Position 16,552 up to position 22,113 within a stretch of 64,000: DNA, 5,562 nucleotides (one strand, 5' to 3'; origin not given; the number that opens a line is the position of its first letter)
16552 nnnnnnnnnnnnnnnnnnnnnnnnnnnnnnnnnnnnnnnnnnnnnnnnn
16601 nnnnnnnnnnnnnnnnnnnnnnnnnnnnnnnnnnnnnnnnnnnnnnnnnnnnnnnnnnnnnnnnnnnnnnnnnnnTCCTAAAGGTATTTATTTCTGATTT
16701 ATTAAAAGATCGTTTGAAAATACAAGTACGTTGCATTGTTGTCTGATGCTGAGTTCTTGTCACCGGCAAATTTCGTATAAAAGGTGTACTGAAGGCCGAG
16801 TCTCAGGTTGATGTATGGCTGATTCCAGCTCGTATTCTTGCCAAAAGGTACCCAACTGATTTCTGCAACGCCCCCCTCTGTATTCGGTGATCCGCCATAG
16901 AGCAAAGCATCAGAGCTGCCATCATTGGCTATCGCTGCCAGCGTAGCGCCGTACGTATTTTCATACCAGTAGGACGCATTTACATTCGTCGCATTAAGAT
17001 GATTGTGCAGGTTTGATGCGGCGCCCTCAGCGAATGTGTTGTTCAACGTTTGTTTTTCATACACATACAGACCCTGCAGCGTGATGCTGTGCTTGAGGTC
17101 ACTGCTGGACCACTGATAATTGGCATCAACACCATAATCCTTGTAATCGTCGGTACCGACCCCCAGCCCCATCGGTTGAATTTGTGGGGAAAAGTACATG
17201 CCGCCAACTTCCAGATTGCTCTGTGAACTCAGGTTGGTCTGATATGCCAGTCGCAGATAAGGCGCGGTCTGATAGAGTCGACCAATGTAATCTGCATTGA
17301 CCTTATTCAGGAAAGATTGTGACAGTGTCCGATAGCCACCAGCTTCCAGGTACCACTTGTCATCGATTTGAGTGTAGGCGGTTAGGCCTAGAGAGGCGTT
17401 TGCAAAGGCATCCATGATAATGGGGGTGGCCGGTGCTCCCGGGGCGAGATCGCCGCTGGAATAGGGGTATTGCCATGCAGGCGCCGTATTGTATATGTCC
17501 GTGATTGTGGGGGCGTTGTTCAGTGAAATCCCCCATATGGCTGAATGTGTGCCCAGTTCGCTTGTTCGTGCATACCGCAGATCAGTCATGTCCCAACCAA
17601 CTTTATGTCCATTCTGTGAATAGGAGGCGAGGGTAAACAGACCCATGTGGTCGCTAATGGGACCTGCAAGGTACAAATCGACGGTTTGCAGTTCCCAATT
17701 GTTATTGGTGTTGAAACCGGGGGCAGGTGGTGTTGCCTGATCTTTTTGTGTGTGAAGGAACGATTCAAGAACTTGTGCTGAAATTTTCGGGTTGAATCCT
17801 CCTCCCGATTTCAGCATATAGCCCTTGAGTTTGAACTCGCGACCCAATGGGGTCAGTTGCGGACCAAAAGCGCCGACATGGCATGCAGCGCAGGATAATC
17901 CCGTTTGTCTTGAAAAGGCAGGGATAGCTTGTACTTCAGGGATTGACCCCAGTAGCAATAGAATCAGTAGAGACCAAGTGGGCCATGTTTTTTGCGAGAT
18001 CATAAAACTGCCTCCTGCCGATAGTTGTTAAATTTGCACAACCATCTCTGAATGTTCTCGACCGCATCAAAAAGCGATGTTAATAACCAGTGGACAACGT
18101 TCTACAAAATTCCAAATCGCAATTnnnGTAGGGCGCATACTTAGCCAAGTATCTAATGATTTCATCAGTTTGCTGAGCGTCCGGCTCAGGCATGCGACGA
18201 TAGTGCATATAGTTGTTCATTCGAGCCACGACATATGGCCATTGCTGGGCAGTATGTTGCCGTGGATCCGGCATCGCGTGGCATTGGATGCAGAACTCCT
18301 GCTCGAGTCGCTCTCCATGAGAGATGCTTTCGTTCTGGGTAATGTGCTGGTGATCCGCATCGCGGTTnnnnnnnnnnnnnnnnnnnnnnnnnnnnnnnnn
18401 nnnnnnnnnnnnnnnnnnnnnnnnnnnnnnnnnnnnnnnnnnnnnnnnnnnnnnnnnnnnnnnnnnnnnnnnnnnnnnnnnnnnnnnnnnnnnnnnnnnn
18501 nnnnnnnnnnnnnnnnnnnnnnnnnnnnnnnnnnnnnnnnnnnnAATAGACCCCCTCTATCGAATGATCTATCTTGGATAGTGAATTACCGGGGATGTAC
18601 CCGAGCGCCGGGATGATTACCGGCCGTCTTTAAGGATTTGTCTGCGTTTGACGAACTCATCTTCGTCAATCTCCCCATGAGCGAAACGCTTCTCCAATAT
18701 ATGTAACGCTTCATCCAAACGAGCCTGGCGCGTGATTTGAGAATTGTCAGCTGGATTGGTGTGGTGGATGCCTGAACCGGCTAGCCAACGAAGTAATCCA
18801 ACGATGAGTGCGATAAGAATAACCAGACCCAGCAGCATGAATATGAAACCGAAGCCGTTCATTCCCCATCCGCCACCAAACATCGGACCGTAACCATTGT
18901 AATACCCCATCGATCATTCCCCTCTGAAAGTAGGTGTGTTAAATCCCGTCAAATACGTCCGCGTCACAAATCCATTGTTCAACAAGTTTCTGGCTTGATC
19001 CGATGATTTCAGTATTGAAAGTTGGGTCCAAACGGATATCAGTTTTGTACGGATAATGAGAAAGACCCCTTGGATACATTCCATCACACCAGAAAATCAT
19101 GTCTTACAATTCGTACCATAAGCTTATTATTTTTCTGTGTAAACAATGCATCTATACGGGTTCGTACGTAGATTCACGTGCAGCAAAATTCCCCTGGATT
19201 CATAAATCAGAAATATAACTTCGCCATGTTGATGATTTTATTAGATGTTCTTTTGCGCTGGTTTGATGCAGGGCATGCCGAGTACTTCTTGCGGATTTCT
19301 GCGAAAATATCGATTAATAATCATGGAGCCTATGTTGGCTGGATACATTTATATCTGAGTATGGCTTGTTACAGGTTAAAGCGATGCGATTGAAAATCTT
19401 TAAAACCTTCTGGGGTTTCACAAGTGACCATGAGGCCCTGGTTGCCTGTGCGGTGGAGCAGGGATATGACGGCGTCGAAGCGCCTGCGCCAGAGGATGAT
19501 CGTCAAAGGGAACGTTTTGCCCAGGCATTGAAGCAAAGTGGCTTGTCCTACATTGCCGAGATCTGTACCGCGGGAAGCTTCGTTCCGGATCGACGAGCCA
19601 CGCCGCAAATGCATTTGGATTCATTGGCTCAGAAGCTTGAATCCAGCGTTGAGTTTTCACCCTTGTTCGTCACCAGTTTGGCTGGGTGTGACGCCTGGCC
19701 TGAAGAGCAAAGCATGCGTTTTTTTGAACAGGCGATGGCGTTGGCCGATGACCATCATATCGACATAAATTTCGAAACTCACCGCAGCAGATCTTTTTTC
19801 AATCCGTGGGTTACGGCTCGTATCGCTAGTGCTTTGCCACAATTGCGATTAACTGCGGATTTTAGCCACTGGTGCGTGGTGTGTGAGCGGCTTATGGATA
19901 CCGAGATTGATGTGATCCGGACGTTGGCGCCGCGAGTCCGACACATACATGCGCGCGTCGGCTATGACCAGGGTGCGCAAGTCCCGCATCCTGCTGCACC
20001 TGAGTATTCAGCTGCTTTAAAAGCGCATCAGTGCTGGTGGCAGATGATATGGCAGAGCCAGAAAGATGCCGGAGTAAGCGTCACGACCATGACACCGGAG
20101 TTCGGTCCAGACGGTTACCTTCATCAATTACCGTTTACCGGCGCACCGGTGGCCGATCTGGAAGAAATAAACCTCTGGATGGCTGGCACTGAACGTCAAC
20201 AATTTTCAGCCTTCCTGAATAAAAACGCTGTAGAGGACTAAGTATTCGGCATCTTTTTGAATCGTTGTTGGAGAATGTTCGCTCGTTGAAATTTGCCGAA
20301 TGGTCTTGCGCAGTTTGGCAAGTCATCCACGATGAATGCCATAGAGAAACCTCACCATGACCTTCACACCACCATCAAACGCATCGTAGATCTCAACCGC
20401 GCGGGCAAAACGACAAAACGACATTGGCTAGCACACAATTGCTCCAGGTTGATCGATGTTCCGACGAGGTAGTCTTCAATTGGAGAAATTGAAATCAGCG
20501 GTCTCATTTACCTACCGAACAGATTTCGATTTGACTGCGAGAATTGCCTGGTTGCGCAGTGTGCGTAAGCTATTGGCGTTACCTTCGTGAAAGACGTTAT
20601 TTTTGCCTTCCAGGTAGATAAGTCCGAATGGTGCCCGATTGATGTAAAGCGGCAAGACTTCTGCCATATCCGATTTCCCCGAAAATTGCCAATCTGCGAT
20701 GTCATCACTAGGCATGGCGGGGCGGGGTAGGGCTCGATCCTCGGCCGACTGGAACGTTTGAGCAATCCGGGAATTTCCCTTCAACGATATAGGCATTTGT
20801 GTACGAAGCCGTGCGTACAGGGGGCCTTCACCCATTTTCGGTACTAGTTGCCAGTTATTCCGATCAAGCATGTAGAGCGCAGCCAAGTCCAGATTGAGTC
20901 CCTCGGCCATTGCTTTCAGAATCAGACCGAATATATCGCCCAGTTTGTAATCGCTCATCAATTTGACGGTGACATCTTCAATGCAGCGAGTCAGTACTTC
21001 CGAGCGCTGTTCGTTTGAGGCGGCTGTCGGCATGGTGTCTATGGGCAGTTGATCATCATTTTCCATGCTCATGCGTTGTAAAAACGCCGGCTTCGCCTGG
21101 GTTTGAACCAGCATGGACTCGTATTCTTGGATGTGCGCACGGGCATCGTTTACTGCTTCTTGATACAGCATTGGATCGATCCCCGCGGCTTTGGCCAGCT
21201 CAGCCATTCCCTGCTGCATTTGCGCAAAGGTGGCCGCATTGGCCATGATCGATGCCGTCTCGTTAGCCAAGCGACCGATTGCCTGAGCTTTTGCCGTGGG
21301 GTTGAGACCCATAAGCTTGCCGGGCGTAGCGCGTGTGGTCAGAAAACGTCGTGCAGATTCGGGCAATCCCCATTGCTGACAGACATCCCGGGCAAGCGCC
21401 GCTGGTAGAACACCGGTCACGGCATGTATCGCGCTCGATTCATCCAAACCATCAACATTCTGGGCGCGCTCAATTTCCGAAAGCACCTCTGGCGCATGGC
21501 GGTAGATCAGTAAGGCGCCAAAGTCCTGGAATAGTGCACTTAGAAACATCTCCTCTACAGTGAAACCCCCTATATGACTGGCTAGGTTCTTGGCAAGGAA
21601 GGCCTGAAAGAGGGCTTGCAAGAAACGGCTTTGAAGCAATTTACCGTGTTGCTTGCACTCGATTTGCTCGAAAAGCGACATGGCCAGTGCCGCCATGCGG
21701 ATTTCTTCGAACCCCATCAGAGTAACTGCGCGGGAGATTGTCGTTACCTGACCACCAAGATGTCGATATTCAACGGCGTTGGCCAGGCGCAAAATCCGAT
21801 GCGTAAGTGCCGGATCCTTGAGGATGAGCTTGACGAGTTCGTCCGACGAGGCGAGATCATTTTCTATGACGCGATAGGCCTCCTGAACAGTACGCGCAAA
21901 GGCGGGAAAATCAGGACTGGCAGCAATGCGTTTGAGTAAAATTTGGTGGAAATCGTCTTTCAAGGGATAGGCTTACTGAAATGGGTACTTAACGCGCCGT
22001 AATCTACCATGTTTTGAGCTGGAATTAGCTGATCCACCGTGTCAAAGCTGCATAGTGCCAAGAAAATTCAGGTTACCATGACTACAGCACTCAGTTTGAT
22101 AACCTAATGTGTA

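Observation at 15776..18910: Four-gene cluster: SHOCT protein, Gly/Met-rich monoheme cytochrome c, Cyc2-style cytochrome-porin fusion, Gly/Met-repeat LTXXQ chaperone-like protein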

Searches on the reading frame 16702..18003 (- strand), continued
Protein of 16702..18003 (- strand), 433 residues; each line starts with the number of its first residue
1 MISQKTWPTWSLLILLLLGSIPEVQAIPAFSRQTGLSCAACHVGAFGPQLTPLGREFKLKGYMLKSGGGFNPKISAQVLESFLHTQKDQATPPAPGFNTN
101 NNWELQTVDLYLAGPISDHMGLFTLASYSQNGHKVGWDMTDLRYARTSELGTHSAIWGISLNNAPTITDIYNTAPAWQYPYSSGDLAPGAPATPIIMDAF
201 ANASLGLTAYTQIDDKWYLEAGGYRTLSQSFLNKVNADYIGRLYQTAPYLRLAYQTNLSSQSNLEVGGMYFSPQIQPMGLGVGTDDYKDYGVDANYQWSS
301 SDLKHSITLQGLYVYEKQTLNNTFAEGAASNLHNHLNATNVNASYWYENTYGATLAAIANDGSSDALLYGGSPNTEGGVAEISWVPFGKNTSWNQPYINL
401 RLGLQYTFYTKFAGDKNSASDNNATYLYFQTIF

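Call 56: search_protein_families(library=ncbifam, proteins=[L086:3722-4135:+], max_evalue=0.01)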
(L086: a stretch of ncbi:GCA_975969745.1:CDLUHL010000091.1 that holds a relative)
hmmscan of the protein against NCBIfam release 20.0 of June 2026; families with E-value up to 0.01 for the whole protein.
L086:3722-4135:+ (138 aa): 1 family
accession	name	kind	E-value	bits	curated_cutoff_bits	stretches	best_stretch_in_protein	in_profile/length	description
NF033807.0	CopL_fam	subfamily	0.00086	19.9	40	1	22-137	14-128/129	CopL family metal-binding regulatory protein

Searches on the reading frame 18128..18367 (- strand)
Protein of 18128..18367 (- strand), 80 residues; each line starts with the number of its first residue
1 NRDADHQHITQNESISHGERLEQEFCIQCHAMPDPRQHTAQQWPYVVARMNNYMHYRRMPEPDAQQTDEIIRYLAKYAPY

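Call 34: find_homologous_proteins(query=window:18128-18346:-, max_evalue=0.001)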
Query seq(73 aa): no candidate shares three 5-residue words with the query. No homologue found.
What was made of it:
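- Tried and rejected: It returned nothing because of the word index (call 34).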

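Call 48: search_protein_representatives(protein=window:18128-18367:-)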
Query: 80 residues. Proteins with E-value up to 0.001 (for the whole library): 571; up to 1e-10: 169; up to 1e-30: 1. The best 150 are listed.
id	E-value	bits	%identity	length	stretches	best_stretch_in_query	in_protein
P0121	3.7e-49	180.1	100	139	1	1-80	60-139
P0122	5.5e-28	112.7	68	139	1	6-80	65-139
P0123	3.9e-25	103.7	45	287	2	20-78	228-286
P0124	2.4e-23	98.0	48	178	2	23-78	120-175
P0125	2.9e-22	94.5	49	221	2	24-78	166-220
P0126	1.1e-21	92.7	43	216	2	19-78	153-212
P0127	4.2e-21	90.8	46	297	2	16-78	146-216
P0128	7.2e-21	90.1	47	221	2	24-78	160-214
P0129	1.2e-20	89.3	45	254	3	16-74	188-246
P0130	1.7e-20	88.9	39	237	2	20-77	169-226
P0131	2.1e-20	88.6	45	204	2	24-78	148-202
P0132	2.6e-20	88.3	46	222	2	20-78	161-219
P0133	3.9e-20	87.8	47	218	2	17-78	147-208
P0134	4.5e-20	87.5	41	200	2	11-78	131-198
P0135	4.5e-20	87.5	39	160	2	22-78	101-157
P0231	3.3e-13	65.7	49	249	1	13-75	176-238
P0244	1.9e-12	63.3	44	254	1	5-76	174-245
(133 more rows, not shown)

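Call 55: search_protein_families(library=pfam, proteins=[P0125, P0127, P0231], max_evalue=0.01)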
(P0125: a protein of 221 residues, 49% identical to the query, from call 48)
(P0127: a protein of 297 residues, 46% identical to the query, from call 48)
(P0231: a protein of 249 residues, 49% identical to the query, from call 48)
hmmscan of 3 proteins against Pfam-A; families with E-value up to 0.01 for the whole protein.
P0125 (221 aa): 4 families
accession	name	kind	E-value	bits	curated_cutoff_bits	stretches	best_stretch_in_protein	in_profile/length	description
PF13442.11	Cytochrome_CBB3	-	3.1e-12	47.1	27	2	70-140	2-68/68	Cytochrome C oxidase, cbb3-type, subunit III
PF09626.15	DHC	-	0.0017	19.8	22.2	0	166-220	3-55/116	Dihaem cytochrome c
PF14495.11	Cytochrom_C550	-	0.0021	18.2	27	0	160-218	29-78/136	Cytochrome c-550 domain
PF14688.11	DUF4461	-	0.0043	17.4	24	1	87-172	166-250/308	Domain of unknown function (DUF4461)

P0127 (297 aa): 4 families
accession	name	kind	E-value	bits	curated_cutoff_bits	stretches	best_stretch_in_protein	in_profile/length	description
PF13442.11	Cytochrome_CBB3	-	1e-10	42.2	27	2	146-212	4-68/68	Cytochrome C oxidase, cbb3-type, subunit III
PF09851.14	SHOCT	-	4e-07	30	27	1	51-76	2-27/28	Short C-terminal domain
PF09626.15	DHC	-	9.5e-05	23.9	22.2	0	237-296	2-59/116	Dihaem cytochrome c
PF05120.17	GvpG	-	0.0042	17.7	30.6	1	55-76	40-61/67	Gas vesicle protein G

P0231 (249 aa): 2 families
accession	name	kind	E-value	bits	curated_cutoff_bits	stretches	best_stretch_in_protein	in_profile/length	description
PF13801.11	Metal_resist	-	8e-09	36.2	29.2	1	46-148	14-113/125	Heavy-metal resistance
PF07813.17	LTXXQ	-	0.00099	20.2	24.3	1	76-154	14-89/100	LTXXQ motif family protein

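Call 56: search_protein_families(library=ncbifam, proteins=[P0125, P0127, P0231], max_evalue=0.01)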
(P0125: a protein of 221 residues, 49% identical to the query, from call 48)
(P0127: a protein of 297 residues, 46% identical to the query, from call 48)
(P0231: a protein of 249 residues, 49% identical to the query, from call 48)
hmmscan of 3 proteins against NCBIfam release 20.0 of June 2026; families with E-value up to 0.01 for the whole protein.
P0125 (221 aa): 5 families
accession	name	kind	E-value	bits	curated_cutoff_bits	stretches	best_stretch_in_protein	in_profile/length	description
TIGR02162.1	torC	equivalog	1.2e-07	31.3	478.2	1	160-221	325-380/387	pentaheme c-type cytochrome TorC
NF052246.1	SorB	equivalog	1.2e-05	25.3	93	1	159-218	19-78/80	SorB family sulfite dehydrogenase c-type cytochrome subunit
NF050122.1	bc1_QcrC_actin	exception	4.2e-05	23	200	1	69-173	39-152/253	cytochrome bc1 complex diheme cytochrome c subunit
NF033196.2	c_type_nonphoto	exception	0.00026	21.1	70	0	58-127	6-68/98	c-type cytochrome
NF011606.0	PRK15032.1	equivalog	0.00068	18.9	455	0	159-220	320-375/390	pentaheme c-type cytochrome TorC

P0127 (297 aa): 6 families
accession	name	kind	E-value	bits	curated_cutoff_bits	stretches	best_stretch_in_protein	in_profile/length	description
TIGR02162.1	torC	equivalog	2.1e-07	30.5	478.2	1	232-295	325-382/387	pentaheme c-type cytochrome TorC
NF052246.1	SorB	equivalog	5.4e-06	26.4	93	0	234-290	22-78/80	SorB family sulfite dehydrogenase c-type cytochrome subunit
TIGR00782.1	ccoP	equivalog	8.6e-05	22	179.95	0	137-166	99-128/285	cytochrome-c oxidase, cbb3-type subunit III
NF011606.0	PRK15032.1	equivalog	9e-05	21.7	455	0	235-296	324-379/390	pentaheme c-type cytochrome TorC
NF050122.1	bc1_QcrC_actin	exception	0.00034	20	200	1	147-257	43-165/253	cytochrome bc1 complex diheme cytochrome c subunit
TIGR04494.1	c550_PedF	equivalog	0.0069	16.3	122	0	234-246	56-68/133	cytochrome c-550 PedF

P0231 (249 aa): 1 family
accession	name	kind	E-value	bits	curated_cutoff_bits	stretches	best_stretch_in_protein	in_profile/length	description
NF007769.1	PRK10455.1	equivalog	8.9e-06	26.1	174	1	9-155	7-134/160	ATP-independent periplasmic protein-refolding chaperone Spy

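Call 65: find_encoding_contigs(protein=P0121, flank=4000, max_places=4)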
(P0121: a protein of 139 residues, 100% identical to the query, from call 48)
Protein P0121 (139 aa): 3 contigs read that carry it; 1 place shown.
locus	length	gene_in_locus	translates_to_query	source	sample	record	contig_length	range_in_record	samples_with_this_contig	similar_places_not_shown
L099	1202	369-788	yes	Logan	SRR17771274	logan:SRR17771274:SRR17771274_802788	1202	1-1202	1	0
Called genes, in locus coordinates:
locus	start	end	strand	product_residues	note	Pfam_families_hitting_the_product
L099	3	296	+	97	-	PF09851:SHOCT (weak)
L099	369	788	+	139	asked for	-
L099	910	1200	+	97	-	?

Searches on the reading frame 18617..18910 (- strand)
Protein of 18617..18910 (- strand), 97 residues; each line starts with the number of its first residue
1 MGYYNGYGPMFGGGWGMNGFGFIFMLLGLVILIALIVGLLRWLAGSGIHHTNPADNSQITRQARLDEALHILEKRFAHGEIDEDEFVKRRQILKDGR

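Call 3: search_protein_families(library=pfam, proteins=[window:18617-18910:-], max_evalue=0.1)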
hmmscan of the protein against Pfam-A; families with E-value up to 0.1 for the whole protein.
window:18617-18910:- (97 aa): 5 families
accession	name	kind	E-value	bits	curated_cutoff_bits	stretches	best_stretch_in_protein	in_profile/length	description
PF09851.14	SHOCT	-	6.4e-06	26.2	27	1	67-93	1-27/28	Short C-terminal domain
PF05120.17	GvpG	-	0.00034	21.2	30.6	1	58-94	26-62/67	Gas vesicle protein G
PF09454.15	Vps23_core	-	0.025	15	26.8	1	61-89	19-47/64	Vps23 core domain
PF08044.16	DUF1707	-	0.057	13.9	27.6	1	66-90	9-33/53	DUF1707 SHOCT-like domain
PF18495.6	VbhA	-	0.071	13.6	25.9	0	66-89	20-43/47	Antitoxin VbhA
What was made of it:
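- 18617..18910 (-): SHOCT membrane protein, 97 aa. It has a Gly/Met/Tyr-rich N-terminal tail, one TM helix and a C-terminal SHOCT domain. Pfam SHOCT scores E=6e-6 at 26.2 bits, just under the 27-bit cutoff (call 3).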

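Call 4: search_protein_families(library=ncbifam, proteins=[window:18617-18910:-], max_evalue=0.1)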
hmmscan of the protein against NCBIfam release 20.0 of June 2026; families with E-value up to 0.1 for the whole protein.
window:18617-18910:- (97 aa): 0 families

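Call 75: list_cluster_members(proteins=[P0121, window:18617-18910:-, window:15776-16567:-, window:6779-8158:-, window:33783-35450:-])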
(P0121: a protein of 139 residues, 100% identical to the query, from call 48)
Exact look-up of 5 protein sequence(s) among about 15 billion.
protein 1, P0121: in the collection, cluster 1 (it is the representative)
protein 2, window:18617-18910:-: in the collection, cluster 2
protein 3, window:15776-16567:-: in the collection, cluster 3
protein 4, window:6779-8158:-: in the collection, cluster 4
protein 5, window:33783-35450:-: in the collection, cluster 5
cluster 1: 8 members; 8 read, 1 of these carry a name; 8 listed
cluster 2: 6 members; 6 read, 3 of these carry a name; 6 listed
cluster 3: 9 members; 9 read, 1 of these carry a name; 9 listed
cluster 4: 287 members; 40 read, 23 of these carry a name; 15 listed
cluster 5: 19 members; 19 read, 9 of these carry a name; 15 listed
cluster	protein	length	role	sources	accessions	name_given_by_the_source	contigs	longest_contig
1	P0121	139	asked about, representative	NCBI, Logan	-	-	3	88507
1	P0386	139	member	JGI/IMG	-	hypothetical protein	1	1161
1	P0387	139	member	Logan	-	-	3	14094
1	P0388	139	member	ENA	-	-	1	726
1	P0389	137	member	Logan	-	-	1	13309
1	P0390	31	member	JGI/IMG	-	-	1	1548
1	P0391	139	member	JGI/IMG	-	-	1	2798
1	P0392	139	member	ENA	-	-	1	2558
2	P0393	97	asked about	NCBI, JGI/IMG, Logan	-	putative membrane protein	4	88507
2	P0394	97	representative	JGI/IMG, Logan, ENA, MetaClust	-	\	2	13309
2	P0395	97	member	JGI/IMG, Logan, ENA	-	putative membrane protein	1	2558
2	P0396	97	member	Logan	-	-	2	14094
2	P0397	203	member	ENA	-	-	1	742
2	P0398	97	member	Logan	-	-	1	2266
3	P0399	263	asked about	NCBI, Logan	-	-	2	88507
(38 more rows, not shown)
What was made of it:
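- Checked: This exact 263-aa product is on record (call 75).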

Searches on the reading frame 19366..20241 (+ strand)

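Call 16: search_protein_families(library=pfam, proteins=[window:19366-20241:+], max_evalue=0.001)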
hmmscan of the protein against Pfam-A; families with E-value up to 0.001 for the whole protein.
window:19366-20241:+ (291 aa): 1 family
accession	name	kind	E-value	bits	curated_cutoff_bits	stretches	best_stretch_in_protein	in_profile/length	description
PF01261.30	AP_endonuc_2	-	4.4e-10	40.1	31.1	1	29-196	4-185/249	Xylose isomerase-like TIM barrel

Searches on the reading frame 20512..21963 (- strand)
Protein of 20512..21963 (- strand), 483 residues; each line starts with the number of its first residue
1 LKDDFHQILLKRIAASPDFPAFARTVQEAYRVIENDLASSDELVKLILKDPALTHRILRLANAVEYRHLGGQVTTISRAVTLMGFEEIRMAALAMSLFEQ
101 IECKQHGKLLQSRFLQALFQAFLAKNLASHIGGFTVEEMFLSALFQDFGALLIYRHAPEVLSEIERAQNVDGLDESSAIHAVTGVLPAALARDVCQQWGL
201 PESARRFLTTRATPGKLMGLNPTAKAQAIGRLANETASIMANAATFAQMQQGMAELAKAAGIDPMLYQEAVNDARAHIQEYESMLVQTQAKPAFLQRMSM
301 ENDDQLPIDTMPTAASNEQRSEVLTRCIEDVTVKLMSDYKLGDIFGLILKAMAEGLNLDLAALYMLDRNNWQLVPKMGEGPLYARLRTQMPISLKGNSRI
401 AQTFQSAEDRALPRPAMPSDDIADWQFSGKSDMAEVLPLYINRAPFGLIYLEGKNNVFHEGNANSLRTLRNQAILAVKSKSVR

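Call 16: search_protein_families(library=pfam, proteins=[window:20512-21963:-], max_evalue=0.001)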
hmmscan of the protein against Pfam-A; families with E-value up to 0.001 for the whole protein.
window:20512-21963:- (483 aa): 1 family
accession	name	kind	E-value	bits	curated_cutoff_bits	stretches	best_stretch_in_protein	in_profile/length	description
PF08668.18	HDOD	-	1.1e-30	107.1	22.9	1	20-207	2-189/196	HDOD domain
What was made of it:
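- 20512..21963 (-): HDOD-domain protein (context; possible signalling partner). Pfam HDOD scores 1e-30 (call 16).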
